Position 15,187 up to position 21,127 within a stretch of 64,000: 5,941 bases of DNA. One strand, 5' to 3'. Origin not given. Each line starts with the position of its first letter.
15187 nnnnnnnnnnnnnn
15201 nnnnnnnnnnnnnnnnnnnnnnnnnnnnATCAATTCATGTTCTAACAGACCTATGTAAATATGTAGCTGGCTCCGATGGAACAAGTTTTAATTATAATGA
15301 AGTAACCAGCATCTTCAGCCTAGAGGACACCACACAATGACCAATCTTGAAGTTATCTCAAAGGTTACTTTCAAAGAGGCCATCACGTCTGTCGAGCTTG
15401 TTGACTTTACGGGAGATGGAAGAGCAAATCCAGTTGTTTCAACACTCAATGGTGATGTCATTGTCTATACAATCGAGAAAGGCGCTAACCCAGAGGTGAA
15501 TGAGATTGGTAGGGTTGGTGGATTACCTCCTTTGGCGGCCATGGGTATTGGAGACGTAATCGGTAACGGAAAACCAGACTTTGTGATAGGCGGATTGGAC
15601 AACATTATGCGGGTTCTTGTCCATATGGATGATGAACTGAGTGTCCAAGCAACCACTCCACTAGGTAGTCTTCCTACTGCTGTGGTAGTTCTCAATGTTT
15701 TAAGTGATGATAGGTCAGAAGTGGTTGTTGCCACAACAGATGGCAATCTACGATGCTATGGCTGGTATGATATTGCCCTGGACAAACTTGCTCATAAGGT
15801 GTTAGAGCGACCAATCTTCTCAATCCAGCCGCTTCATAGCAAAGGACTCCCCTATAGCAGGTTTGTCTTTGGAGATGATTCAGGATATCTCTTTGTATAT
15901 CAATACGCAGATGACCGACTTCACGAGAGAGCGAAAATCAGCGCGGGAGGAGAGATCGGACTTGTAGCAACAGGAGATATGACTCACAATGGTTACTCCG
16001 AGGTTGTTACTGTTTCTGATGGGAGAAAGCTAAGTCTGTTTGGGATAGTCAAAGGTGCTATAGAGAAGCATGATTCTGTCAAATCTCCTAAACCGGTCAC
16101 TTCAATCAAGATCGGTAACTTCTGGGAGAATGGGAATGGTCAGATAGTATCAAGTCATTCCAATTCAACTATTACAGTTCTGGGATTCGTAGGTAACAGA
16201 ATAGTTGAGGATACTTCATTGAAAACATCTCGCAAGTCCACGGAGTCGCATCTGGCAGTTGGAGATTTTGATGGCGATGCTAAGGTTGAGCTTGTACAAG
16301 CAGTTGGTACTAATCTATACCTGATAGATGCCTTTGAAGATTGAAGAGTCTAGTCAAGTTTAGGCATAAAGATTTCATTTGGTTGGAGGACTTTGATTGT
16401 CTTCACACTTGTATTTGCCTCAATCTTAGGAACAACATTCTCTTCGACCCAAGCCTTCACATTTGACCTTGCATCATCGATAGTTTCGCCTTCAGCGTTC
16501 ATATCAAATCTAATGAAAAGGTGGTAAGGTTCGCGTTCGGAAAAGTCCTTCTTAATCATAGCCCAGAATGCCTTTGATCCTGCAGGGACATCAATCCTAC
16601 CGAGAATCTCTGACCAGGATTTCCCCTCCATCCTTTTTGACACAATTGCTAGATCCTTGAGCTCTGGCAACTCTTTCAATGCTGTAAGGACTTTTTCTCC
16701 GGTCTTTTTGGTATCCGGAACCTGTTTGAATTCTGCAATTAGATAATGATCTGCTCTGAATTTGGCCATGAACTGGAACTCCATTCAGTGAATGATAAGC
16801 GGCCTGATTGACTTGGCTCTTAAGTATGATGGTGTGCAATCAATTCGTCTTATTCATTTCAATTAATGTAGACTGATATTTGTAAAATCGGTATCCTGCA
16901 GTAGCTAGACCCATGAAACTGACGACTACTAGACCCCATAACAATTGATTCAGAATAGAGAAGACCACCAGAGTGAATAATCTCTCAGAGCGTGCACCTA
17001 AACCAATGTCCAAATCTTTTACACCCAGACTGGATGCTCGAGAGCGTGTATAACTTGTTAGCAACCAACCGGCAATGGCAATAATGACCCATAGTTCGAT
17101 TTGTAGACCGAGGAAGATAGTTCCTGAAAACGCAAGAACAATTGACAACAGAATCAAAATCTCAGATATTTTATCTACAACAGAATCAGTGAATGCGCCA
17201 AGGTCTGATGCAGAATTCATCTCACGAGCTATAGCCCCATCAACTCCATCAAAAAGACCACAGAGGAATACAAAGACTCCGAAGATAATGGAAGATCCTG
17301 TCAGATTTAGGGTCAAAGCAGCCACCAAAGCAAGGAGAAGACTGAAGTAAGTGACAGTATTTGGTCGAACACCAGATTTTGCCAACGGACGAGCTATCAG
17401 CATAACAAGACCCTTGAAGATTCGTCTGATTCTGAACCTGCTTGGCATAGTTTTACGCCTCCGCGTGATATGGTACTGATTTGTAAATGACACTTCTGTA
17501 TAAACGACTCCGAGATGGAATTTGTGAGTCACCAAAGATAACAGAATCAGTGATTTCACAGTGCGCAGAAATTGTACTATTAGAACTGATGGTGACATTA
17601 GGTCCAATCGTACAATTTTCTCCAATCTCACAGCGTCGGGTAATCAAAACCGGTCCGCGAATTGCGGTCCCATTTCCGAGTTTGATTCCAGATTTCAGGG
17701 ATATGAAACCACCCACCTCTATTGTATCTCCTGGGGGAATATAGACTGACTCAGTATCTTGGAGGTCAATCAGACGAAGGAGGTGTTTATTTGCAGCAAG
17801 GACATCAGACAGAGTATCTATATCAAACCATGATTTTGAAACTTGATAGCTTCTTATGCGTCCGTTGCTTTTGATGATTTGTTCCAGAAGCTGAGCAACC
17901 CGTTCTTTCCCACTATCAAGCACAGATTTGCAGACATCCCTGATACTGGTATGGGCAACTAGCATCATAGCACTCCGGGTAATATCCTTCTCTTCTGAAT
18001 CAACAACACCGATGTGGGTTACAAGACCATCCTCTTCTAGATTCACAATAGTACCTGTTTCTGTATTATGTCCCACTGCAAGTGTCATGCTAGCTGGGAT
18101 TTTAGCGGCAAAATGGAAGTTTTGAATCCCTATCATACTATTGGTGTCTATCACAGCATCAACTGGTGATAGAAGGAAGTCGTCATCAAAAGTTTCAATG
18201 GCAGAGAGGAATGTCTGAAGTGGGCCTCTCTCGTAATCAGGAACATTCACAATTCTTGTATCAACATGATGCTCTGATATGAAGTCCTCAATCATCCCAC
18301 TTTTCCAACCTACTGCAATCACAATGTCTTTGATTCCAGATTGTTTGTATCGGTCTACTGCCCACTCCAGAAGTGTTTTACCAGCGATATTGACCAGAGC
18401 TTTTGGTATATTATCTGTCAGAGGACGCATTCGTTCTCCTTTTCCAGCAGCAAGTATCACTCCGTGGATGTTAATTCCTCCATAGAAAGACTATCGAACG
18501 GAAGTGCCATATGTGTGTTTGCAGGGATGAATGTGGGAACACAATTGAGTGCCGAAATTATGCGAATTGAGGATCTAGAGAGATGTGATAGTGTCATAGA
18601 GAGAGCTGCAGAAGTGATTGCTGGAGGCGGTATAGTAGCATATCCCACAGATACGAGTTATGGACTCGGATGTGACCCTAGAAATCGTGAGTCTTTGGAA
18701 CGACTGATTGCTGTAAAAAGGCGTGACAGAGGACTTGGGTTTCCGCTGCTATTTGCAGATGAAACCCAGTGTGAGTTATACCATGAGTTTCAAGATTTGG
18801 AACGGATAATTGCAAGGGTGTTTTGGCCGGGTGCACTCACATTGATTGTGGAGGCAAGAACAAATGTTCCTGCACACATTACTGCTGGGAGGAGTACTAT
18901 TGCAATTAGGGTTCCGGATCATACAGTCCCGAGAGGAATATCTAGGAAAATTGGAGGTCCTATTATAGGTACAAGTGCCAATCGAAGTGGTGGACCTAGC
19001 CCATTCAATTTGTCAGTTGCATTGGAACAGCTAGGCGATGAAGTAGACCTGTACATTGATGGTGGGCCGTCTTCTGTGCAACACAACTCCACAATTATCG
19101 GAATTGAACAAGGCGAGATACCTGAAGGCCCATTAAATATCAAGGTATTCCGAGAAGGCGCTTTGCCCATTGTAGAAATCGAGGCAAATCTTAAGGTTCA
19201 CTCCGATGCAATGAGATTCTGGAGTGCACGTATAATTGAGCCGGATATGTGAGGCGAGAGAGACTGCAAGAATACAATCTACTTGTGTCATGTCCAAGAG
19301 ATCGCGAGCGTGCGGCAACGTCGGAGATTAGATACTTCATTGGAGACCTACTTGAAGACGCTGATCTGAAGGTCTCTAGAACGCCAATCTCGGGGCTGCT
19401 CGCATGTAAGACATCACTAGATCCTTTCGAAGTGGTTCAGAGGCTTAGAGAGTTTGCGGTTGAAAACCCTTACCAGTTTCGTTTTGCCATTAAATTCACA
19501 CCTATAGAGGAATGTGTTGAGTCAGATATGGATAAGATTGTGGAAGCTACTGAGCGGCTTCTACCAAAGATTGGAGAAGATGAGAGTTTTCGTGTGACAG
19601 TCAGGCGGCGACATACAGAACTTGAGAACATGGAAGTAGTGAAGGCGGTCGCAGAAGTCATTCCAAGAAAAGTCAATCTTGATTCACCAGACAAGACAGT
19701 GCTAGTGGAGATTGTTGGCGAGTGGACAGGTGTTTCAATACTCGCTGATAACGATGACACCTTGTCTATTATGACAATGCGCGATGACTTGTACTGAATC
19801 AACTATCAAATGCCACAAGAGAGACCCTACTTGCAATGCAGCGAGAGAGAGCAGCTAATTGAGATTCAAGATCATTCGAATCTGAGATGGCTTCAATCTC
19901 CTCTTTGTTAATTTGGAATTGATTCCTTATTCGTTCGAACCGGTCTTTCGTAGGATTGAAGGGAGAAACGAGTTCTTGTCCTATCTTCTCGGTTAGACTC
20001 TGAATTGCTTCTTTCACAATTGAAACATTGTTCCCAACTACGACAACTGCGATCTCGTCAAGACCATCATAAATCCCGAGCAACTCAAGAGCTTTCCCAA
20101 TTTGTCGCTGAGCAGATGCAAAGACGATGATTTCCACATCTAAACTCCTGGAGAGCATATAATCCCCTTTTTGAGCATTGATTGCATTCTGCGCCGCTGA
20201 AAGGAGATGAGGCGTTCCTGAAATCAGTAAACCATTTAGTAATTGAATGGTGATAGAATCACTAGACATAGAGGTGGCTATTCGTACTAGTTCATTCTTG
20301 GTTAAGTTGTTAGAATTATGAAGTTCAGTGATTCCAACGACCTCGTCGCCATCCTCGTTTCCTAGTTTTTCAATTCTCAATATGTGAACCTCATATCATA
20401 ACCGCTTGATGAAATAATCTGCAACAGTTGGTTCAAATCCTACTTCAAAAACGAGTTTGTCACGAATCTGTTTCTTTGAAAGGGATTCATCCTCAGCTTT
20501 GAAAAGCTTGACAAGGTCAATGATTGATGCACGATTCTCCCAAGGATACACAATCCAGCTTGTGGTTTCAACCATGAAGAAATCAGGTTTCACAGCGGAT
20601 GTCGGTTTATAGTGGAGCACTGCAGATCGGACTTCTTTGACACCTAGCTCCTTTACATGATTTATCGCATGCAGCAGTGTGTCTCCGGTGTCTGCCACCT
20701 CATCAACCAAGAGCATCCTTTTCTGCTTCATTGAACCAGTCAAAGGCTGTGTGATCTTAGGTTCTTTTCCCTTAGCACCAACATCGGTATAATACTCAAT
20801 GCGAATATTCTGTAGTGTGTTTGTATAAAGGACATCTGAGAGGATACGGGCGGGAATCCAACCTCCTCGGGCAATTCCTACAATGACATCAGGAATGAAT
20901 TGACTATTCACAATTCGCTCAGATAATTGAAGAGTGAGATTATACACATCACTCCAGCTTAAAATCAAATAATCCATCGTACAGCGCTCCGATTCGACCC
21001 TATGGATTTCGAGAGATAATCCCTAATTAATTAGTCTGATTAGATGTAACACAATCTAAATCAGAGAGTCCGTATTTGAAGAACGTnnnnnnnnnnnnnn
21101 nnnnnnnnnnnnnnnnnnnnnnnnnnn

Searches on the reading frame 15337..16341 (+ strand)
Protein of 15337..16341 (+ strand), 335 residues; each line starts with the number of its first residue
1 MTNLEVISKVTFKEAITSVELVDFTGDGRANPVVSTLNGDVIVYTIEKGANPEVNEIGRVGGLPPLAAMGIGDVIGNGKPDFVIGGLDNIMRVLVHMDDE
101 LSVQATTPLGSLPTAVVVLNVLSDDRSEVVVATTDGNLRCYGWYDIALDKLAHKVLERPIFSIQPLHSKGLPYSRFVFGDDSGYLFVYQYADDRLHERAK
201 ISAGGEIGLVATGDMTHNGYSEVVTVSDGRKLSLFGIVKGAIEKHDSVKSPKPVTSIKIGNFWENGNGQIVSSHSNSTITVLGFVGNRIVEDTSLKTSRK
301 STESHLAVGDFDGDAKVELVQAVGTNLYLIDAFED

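Call 3: search_protein_families(library=pfam, proteins=[window:15337-16341:+], max_evalue=1)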
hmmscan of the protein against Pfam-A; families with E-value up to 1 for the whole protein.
window:15337-16341:+ (335 aa): 10 families
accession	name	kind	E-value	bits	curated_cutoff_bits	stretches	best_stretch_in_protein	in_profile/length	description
PF13517.12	FG-GAP_3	-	1.7e-08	35.4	26.9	2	23-83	1-60/61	FG-GAP-like repeat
PF23743.1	Beta-prop_BBS7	-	1.8e-07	31.2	27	2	83-226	144-288/299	BBS7 beta-propeller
PF14783.12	BBS2_Mid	-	5.5e-06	26.9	27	0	116-226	2-99/108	Ciliary BBSome complex subunit 2, middle region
PF01839.29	FG-GAP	-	2.9e-05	24.3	22.1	1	306-320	5-19/37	FG-GAP repeat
PF23726.1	Beta-prop_RSE1_2nd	-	8.3e-05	22.4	30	1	33-143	122-239/327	RSE1/DDB1/CPSF1 second beta-propeller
PF15907.11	Itfg2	-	0.00066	19.5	27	0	115-147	77-109/330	Integrin-alpha FG-GAP repeat-containing protein 2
PF16755.11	Beta-prop_NUP159_NUP214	-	0.0014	18.4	29.6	1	74-196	17-143/366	NUP159/214 beta propeller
PF25292.1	Beta-prop_CGLA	-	0.0039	17.1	26.8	0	181-291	162-270/316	Lambda-carrageenase beta-propeller domain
PF13570.13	Beta-prop_ACSF4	-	0.012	15.5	133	1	85-289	109-294/329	Beta-alanine-activating enzyme, beta-propeller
PF12256.14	TcdB_toxin_midN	-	0.11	12.3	24.8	0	296-326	20-50/181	Insecticide toxin TcdB middle/N-terminal region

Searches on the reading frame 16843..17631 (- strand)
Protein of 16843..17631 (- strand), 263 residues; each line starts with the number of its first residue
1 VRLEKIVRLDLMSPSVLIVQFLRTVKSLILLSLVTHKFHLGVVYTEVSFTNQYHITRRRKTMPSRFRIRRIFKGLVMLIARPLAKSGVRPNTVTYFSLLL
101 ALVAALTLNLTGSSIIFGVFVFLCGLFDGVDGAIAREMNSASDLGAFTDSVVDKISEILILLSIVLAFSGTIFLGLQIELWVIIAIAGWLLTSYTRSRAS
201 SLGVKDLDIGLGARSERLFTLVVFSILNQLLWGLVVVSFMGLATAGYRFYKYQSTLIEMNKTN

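Call 76: search_protein_families(library=pfam, proteins=[window:16843-17631:-], max_evalue=0.0001)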
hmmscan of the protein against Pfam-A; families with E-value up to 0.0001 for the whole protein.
window:16843-17631:- (263 aa): 1 family
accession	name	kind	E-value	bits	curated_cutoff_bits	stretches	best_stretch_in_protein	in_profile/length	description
PF01066.26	CDP-OH_P_transf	-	3.3e-14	54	22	1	89-202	3-109/152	CDP-alcohol phosphatidyltransferase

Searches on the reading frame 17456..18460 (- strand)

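Call 76: search_protein_families(library=pfam, proteins=[window:17456-18460:-], max_evalue=0.0001)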
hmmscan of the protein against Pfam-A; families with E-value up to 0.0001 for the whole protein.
window:17456-18460:- (335 aa): 5 families
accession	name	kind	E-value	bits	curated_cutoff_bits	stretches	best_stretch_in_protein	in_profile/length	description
PF12804.13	NTP_transf_3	-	3.3e-15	57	27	1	2-104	3-98/160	MobA-like NTP transferase domain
PF00483.29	NTP_transferase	-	5.7e-13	49.4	21.2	1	1-226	3-241/245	Nucleotidyl transferase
PF25084.1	LbH_EIF2B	-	4e-08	33.6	54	1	256-329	7-79/105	EIF2B subunit epsilon LbH domain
PF00132.30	Hexapep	-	2.6e-07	30.5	27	1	259-292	2-35/36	Bacterial transferase hexapeptide (six repeats)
PF01128.25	IspD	-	3.5e-06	27.4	27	1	2-63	5-65/221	2-C-methyl-D-erythritol 4-phosphate cytidylyltransferase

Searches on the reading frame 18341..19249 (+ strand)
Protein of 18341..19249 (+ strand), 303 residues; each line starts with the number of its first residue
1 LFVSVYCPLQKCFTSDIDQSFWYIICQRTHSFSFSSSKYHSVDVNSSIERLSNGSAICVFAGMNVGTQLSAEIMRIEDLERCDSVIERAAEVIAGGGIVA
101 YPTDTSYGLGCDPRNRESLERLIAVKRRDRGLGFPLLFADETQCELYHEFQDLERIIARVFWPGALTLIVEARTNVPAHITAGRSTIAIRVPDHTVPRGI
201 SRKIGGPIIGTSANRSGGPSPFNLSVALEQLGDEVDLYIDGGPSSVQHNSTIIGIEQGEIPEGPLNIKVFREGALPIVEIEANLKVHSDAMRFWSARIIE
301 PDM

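Call 76: search_protein_families(library=pfam, proteins=[window:18341-19249:+], max_evalue=0.0001)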
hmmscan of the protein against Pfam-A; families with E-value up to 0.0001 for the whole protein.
window:18341-19249:+ (303 aa): 1 family
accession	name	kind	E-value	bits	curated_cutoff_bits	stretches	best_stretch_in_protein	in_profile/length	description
PF01300.24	Sua5_yciO_yrdC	-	4.3e-47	160.3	25.1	1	91-258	1-170/178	Telomere recombination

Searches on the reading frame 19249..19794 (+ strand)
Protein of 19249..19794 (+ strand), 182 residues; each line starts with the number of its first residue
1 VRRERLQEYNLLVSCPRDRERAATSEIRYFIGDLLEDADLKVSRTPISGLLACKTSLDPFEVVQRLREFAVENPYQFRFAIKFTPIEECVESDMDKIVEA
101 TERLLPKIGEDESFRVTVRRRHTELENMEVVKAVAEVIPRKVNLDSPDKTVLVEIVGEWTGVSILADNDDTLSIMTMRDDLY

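Call 76: search_protein_families(library=pfam, proteins=[window:19249-19794:+], max_evalue=0.0001)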
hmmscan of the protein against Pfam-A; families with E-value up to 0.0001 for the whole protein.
window:19249-19794:+ (182 aa): 1 family
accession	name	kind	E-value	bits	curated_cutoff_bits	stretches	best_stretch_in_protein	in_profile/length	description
PF02926.22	THUMP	-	9.2e-11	42.4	20.6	1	92-164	2-83/84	THUMP domain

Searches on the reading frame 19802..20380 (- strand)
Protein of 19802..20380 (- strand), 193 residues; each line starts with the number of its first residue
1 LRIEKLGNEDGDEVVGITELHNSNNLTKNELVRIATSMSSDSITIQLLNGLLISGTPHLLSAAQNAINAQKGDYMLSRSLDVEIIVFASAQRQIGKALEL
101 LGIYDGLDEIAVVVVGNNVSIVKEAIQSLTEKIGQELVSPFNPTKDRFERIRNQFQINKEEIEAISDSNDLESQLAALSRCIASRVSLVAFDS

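Call 76: search_protein_families(library=pfam, proteins=[window:19802-20380:-], max_evalue=0.0001)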
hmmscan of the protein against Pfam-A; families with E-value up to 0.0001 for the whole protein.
window:19802-20380:- (193 aa): 1 family
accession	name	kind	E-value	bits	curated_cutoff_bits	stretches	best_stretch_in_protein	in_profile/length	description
PF08617.15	CGI-121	-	3.2e-15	57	25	1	40-188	18-157/159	Kinase binding protein CGI-121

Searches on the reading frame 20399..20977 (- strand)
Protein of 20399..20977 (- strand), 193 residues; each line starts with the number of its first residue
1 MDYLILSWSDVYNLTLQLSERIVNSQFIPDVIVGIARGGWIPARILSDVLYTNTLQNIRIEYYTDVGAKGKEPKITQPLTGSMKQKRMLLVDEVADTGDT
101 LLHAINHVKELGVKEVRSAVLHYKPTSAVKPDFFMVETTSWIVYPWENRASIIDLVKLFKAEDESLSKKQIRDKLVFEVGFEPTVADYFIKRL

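Call 76: search_protein_families(library=pfam, proteins=[window:20399-20977:-], max_evalue=0.0001)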
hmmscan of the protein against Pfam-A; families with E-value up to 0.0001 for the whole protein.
window:20399-20977:- (193 aa): 2 families
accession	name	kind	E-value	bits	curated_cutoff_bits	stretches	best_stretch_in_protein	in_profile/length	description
PF00156.33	Pribosyltran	-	3.1e-24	85.5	26.3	1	17-146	17-151/158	Phosphoribosyl transferase domain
PF14681.12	UPRTase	-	4.8e-05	23.4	27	1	31-117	69-152/206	Uracil phosphoribosyltransferase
